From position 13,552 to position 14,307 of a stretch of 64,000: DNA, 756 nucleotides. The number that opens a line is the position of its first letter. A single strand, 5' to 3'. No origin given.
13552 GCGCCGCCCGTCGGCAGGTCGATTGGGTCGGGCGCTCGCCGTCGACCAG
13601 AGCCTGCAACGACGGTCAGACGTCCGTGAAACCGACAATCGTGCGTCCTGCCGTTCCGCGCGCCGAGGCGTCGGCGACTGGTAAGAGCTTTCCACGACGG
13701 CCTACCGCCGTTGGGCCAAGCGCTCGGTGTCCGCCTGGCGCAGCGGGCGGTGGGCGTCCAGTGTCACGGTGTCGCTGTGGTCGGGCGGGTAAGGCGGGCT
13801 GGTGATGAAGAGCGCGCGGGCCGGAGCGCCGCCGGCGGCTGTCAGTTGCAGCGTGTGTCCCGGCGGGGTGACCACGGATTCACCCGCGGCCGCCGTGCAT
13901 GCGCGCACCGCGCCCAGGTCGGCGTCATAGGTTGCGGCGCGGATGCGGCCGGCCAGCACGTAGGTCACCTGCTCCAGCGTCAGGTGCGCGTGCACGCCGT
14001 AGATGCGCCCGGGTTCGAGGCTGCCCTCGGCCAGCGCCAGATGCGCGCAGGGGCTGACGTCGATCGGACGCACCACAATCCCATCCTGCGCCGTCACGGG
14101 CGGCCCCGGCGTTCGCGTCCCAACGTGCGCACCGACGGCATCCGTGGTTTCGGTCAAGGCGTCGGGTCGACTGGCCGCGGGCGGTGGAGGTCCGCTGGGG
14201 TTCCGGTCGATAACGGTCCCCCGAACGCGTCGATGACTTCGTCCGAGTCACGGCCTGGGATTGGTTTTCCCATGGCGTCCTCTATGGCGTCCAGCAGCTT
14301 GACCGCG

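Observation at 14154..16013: Stand-alone GmrSD-like type IV restriction enzyme in a lower-GC patch, which flags the upstream end of a defence island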

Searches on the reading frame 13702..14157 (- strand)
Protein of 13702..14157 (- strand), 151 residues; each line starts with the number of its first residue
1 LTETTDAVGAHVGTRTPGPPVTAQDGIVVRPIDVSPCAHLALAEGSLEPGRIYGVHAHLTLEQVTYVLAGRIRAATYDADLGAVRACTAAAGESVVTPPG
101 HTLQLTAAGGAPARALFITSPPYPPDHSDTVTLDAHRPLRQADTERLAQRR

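Call 7: search_protein_families(library=pfam, proteins=[window:13702-14157:-], max_evalue=0.001)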
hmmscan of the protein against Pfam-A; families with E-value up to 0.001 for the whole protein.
window:13702-14157:- (151 aa): 2 families
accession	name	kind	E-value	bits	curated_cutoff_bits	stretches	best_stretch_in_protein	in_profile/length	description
PF07883.17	Cupin_2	-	9.6e-07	28.9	27.2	1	46-118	4-69/70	Cupin domain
PF00190.28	Cupin_1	-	1.9e-05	24.7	22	1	19-127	8-121/151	Cupin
